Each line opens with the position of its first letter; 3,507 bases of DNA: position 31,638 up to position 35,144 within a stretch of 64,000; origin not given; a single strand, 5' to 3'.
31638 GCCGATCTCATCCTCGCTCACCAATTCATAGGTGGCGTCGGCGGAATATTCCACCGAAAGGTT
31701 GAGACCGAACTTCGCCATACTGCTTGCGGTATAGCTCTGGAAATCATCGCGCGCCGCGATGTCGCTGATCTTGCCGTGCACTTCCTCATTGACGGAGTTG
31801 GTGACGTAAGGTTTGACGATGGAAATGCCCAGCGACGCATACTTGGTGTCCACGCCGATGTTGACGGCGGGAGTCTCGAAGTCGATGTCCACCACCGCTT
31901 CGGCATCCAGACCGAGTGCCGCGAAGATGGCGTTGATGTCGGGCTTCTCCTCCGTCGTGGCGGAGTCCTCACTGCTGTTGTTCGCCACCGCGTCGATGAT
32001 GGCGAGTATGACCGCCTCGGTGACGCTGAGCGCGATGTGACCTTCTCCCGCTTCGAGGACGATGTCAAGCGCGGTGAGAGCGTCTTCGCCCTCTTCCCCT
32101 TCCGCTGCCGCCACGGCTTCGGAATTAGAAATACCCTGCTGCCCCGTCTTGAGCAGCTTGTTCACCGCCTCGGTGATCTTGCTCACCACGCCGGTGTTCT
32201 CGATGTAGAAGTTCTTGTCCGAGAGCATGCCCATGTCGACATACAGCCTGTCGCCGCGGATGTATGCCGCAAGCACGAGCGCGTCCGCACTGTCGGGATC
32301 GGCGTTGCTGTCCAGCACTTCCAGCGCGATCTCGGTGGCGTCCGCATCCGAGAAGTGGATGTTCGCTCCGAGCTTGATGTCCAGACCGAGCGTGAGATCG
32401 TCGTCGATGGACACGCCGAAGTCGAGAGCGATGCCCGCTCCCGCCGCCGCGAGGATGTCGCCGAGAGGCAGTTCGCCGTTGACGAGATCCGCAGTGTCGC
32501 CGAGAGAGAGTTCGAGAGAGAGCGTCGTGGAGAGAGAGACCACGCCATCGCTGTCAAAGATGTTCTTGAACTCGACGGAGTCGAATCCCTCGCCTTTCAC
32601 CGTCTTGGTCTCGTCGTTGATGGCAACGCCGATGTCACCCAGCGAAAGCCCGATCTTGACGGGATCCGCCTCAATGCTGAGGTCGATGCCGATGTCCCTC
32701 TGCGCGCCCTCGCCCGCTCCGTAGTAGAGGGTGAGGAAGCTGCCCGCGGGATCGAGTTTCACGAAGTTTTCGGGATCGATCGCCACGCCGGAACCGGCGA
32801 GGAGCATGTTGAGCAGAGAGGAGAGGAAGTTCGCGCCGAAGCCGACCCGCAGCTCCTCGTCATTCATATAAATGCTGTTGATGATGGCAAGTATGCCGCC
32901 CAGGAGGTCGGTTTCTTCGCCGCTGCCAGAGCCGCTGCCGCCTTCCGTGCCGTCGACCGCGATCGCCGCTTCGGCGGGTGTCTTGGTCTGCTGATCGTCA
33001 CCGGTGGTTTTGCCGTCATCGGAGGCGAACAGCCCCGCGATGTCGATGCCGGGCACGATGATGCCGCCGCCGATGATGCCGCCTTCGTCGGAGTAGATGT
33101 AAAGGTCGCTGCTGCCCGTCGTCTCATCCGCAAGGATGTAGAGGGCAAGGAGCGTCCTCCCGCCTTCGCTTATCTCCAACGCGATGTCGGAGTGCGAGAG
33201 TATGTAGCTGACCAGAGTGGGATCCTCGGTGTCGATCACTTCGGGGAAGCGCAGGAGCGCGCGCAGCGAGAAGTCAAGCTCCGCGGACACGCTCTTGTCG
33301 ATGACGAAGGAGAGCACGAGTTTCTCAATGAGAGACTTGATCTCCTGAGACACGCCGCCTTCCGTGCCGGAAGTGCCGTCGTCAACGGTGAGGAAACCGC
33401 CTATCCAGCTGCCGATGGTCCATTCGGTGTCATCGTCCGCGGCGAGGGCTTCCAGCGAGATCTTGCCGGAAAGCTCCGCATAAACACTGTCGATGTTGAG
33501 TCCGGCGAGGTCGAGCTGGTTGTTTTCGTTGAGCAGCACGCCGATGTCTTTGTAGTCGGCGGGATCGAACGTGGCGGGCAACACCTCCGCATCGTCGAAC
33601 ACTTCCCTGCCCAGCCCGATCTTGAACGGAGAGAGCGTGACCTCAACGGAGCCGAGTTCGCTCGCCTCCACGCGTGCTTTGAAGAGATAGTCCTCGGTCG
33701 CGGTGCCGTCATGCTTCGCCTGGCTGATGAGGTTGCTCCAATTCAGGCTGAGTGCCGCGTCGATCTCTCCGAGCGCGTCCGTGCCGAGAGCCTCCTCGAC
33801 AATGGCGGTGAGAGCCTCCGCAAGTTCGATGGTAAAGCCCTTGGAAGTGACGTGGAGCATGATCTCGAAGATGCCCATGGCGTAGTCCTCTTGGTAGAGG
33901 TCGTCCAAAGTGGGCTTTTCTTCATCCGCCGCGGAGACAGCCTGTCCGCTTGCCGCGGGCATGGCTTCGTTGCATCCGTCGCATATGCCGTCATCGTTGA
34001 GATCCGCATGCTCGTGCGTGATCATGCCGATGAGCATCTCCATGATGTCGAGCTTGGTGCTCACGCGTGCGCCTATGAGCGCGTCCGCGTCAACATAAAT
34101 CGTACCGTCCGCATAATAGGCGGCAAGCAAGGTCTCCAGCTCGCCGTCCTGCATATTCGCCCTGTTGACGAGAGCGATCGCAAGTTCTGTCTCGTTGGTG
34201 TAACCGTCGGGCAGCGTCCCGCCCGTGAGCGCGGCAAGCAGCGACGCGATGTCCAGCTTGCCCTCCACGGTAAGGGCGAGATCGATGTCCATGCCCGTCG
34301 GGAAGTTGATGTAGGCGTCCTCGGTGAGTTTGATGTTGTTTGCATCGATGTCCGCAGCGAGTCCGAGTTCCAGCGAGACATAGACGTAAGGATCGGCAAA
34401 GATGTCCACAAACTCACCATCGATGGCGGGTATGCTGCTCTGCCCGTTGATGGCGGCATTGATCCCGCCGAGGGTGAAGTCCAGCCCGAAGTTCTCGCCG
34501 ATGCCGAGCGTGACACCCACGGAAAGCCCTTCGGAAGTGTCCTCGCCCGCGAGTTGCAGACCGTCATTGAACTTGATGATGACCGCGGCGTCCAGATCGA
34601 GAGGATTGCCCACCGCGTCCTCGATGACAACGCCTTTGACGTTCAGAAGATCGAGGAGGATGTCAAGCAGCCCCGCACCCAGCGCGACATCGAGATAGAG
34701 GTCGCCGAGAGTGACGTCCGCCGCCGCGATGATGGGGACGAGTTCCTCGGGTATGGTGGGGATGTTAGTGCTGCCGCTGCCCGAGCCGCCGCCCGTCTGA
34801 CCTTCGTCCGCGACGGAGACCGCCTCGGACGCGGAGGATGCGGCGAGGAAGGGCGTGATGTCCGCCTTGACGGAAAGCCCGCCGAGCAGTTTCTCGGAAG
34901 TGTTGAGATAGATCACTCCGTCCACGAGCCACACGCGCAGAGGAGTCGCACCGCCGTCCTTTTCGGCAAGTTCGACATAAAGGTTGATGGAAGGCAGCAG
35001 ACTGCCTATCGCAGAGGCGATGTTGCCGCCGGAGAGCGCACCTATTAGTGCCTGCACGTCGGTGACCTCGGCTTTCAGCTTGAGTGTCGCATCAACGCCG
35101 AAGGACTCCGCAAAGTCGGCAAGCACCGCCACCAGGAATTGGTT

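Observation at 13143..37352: Uninterrupted 24.2-kb gene for an 8,069-aa lipid-anchored modular protein with no recognisable family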

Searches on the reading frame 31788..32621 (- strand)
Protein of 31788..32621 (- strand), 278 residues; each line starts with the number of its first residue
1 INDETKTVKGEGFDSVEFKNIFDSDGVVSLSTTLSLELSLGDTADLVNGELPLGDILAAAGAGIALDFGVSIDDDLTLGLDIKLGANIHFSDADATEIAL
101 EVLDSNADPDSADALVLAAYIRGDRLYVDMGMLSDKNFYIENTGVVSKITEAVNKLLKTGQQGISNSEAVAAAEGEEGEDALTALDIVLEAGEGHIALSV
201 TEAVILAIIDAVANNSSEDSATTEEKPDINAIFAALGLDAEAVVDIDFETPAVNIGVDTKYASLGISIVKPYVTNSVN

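Call 68: predict_structure(alignment_id=A4)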
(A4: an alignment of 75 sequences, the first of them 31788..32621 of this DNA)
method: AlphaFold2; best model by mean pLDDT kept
length: 278 residues; sequences in the alignment: 75
mean_pLDDT: 75.8   pTM: 0.66
mean pLDDT of the five models: 75.8, 73.9, 72.3, 72.2, 70.3
residues with pLDDT >= 90: 60; 70-90: 124; 50-70: 69; < 50: 25
segments of 3 or more residues with pLDDT < 50: 164-182
pLDDT, mean of each block of 10 residues (from residue 1): 63 82 73 88 78 67 50 71 91 92 93 95 97 96 91 80 49 47 62 69 71 61 67 69 74 83 87 74
secondary structure, 60 per line:
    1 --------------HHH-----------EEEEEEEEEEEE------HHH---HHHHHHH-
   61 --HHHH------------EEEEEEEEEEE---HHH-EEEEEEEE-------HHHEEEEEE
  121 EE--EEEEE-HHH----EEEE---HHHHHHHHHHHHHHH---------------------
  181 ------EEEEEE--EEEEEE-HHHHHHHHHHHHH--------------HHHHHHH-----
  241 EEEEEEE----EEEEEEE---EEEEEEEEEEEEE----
elements in order: E29-40 H53-59 H63-66 E79-89 E97-104 E115-122 E125-129 E138-141 H145-159 E187-192 E195-200 H202-214 H229-235 E241-247 E252-258 E262-274

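Call 70: fold_search(model_id=the predicted structure, library=pdb)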
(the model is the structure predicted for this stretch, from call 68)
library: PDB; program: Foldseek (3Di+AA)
matches with E <= 10: 737; with E <= 0.001: 0
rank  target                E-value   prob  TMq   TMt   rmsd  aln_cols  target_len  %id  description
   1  9ohx_A                4.4e-02  0.23  0.20  0.20  19.2       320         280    8  CD1c presenting endogenous lipids (released 2025-11-19)
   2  5a50_B                5.2e-02  0.28  0.18  0.25  13.0       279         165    9  The crystal structure of Arabidopsis thaliana CAR4 in complex with two calcium ions, Zn and Phopho Choline (released 2016-03-02)
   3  7hqx_A                7.3e-02  0.11  0.13  0.14  20.0       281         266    7  PanDDA analysis group deposition -- Crystal Structure of FatA in complex with Z218760918 (released 2025-08-13)
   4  5a5y_A                8.1e-02  0.07  0.11  0.13  17.1       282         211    9  Crystal structure of AtTTM3 in complex with tripolyphosphate and magnesium ion (form A) (released 2015-08-05)
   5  3cmb_A                9.1e-02  0.06  0.14  0.14  19.8       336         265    9  Crystal structure of acetoacetate decarboxylase (YP_001047042.1) from Methanoculleus marisnigri JR1 at 1.60 A resoluti (released 2008-04-01)
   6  5a50_A                1.1e-01  0.14  0.16  0.22  13.9       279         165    6  The crystal structure of Arabidopsis thaliana CAR4 in complex with two calcium ions, Zn and Phopho Choline (released 2016-03-02)
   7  9ohw_A                1.3e-01  0.20  0.22  0.21  18.4       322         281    8  CD1c presenting GM1 ganglioside (released 2025-11-19)
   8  4eg9                  1.3e-01  0.54  0.30  0.34  13.2       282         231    8  1.9 Angstrom resolution crystal structure of Se-methionine hypothetical protein SAOUHSC_02783 from Staphylococcus aureus (released 2012-04-11)
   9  9bd1                  1.3e-01  0.23  0.24  0.09  13.3       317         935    8  beta/alpha1 region of ApoB 100 (released 2024-12-25)
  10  6mez_A                1.3e-01  0.09  0.16  0.13  23.7       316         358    6  X-ray structure of the Fenna-Matthews-Olsen antenna complex from Prosthecochloris aestuarii (released 2019-03-13)
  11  5a4x_A                1.4e-01  0.13  0.14  0.21  15.2       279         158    8  The crystal structure of Arabidopsis thaliana CAR4 in complex with two calcium ions and Zn (released 2016-03-02)
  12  9y9z_35               1.5e-01  0.14  0.15  0.18  16.4       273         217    8  Cryo-EM structure of conoid fiber from Toxoplasma gondii (24-nm repeat) (released 2025-12-03)
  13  7mso_B                1.5e-01  0.11  0.12  0.14  21.6       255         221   13  Crystal Structure of Polo Box Domain in Complex with Cyclic Peptide Inhibitor (released 2022-03-02)
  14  7hs0_A                1.5e-01  0.10  0.14  0.14  20.1       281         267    7  PanDDA analysis group deposition -- Crystal Structure of FatA in complex with Z119990900 (released 2025-08-13)
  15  3eni_A                1.6e-01  0.08  0.13  0.10  22.3       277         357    9  Crystal structure of the Fenna-Matthews-Olson Protein from Chlorobaculum Tepidum (released 2009-05-12)
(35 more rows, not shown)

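Call 73: fold_search(model_id=the predicted structure, library=viral)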
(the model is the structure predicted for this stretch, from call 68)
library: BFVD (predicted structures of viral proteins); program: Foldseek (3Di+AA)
matches with E <= 10: 530; with E <= 0.001: 0
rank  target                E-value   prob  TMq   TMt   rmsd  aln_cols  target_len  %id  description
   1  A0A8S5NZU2            1.1e-02  0.60  0.18  0.17  18.3       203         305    8  Uncharacterized protein [Myoviridae sp. ctLnO19]
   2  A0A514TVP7            1.1e-02  0.41  0.16  0.16  22.2       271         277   12  Uncharacterized protein [Aeromonas phage D3]
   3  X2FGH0                3.3e-02  0.21  0.14  0.17  15.9       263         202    5  Nuclear protein UL4 [Cercopithecine herpesvirus 16]
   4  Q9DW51                3.5e-02  0.54  0.22  0.15  13.6       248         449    9  Pr145 [Rat cytomegalovirus (strain Maastricht)]
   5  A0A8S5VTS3            3.5e-02  0.14  0.13  0.13  15.5       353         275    7  Uncharacterized protein [Ackermannviridae sp.]
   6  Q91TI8                3.5e-02  0.12  0.12  0.13  18.3       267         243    4  T112 [Tupaiid herpesvirus 1 (strain 1)]
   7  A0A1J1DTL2            3.9e-02  0.16  0.17  0.13  25.0       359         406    6  (no name in the UniProt tables at hand)
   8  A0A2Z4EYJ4            6.0e-02  0.13  0.16  0.10  19.3       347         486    7  (no name in the UniProt tables at hand)
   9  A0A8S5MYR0            7.1e-02  0.08  0.11  0.07  45.1       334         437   10  Structural protein [Myoviridae sp. ctRRy11]
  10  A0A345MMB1            1.1e-01  0.18  0.12  0.19  14.1       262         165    6  (no name in the UniProt tables at hand)
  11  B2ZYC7                1.1e-01  0.14  0.13  0.15  15.8       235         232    8  Uncharacterized protein [Ralstonia phage phiRSL1]
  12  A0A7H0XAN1            1.2e-01  0.35  0.13  0.10  12.1       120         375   14  (no name in the UniProt tables at hand)
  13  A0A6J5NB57            1.2e-01  0.11  0.12  0.16  22.2       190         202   12  Uncharacterized protein [uncultured Caudovirales phage]
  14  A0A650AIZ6            1.4e-01  0.18  0.22  0.19  17.6       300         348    9  (no name in the UniProt tables at hand)
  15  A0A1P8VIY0            1.5e-01  0.10  0.12  0.14  18.6       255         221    7  Uncharacterized protein [Murid betaherpesvirus 3]
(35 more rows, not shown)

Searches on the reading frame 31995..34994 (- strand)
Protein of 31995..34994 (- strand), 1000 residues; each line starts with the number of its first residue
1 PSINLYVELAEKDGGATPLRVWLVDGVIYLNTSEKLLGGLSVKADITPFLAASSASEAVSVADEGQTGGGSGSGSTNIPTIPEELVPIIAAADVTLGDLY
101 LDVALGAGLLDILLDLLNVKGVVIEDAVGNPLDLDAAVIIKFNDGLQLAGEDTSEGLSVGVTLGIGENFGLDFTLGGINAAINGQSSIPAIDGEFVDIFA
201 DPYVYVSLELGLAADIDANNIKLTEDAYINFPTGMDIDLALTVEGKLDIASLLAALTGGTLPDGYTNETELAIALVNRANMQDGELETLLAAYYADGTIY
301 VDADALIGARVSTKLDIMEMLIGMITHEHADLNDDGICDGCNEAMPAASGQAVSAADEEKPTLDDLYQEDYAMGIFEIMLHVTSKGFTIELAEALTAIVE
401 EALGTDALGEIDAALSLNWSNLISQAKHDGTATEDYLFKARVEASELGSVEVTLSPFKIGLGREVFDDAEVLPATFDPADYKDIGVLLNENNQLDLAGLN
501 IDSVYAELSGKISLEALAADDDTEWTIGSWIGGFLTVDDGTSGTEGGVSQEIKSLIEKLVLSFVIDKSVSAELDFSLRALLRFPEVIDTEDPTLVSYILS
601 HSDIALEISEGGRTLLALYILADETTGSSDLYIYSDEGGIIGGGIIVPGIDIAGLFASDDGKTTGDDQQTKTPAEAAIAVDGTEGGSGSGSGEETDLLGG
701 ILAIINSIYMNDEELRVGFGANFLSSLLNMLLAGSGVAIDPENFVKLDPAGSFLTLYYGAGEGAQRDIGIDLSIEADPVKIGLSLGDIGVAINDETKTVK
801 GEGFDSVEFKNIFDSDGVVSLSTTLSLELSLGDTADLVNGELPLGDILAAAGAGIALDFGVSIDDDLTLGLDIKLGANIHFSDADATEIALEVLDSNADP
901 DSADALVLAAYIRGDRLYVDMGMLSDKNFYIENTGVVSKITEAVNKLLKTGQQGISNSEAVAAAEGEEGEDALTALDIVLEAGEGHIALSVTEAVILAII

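Call 5: search_protein_families(library=pfam, max_evalue=1, proteins=[window:31995-34994:-])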
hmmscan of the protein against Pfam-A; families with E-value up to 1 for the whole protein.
window:31995-34994:- (1000 aa): 0 families

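Call 6: search_protein_families(library=ncbifam, max_evalue=1, proteins=[window:31995-34994:-])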
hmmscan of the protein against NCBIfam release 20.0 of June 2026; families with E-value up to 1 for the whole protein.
window:31995-34994:- (1000 aa): 0 families

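Call 43: predict_structure(alignment_id=A2)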
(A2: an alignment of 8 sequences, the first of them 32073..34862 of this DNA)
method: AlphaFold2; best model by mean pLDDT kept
length: 930 residues; sequences in the alignment: 8
mean_pLDDT: 37.0   pTM: 0.29
mean pLDDT of the five models: 37.0, 36.4, 36.3, 33.8, 31.3
residues with pLDDT >= 90: 0; 70-90: 13; 50-70: 168; < 50: 749
segments of 3 or more residues with pLDDT < 50: 1-203, 205-223, 227-231, 236-241, 246-251, 253-457, 459-466, 470-527, 543-548, 587-589, 591-708, 712-726, 744-746, 751-770, 790-822, 900-930
pLDDT, mean of each block of 10 residues (from residue 1): 23 23 26 27 27 21 24 25 26 21 20 19 20 21 21 30 33 31 31 41 45 36 48 48 48 45 33 37 33 32 23 25 24 23 25 29 25 26 31 37 40 37 31 26 29 36 48 35 29 32 31 29 39 53 48 54 55 55 53 43 44 28 23 21 24 28 32 41 44 43 47 42 49 53 50 40 37 56 54 38 35 32 57 63 69 63 69 69 63 55 34 25 27
secondary structure, 60 per line:
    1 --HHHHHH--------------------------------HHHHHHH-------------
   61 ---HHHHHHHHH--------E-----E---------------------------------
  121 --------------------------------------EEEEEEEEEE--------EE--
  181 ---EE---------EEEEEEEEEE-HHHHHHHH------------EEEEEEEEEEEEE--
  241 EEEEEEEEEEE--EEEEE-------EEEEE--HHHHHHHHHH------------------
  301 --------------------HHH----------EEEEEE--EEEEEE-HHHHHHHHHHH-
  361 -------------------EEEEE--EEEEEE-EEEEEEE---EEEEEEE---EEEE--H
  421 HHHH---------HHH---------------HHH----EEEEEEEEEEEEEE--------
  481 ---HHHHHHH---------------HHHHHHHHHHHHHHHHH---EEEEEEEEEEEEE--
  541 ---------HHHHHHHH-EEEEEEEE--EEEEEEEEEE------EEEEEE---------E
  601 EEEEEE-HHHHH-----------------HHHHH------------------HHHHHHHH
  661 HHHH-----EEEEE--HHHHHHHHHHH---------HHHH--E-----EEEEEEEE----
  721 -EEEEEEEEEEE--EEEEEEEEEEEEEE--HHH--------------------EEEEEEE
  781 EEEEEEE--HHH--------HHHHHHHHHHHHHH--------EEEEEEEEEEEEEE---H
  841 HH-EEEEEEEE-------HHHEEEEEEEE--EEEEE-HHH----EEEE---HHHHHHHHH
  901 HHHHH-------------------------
elements in order (helices of 4 or more, strands of 3 or more residues): H3-8 H41-47 H64-72 E159-168 E195-204 H206-213 E226-238 E241-251 E254-258 E266-270 H273-282 E334-339 E342-347 H349-359 E380-384 E387-392 E394-400 E404-410 E414-417 H420-424 E459-472 H484-490 H506-522 E526-538 H550-557 E559-566 E569-578 E585-590 E600-606 H608-612 H630-634 H653-664 E670-674 H677-687 H697-700 E709-716 E722-732 E735-748 E774-787 H801-814 E823-836 E844-851 E862-869 E872-876 E885-888 H892-905

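Call 98: search_protein_families(library=phrogs, max_evalue=0.001, proteins=[window:31995-34994:-])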
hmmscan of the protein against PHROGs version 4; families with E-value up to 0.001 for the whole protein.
window:31995-34994:- (1000 aa): 0 families

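Call 99: search_protein_families(library=padloc, max_evalue=0.001, proteins=[window:31995-34994:-])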
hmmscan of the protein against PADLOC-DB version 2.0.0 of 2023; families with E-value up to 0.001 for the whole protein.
window:31995-34994:- (1000 aa): 0 families
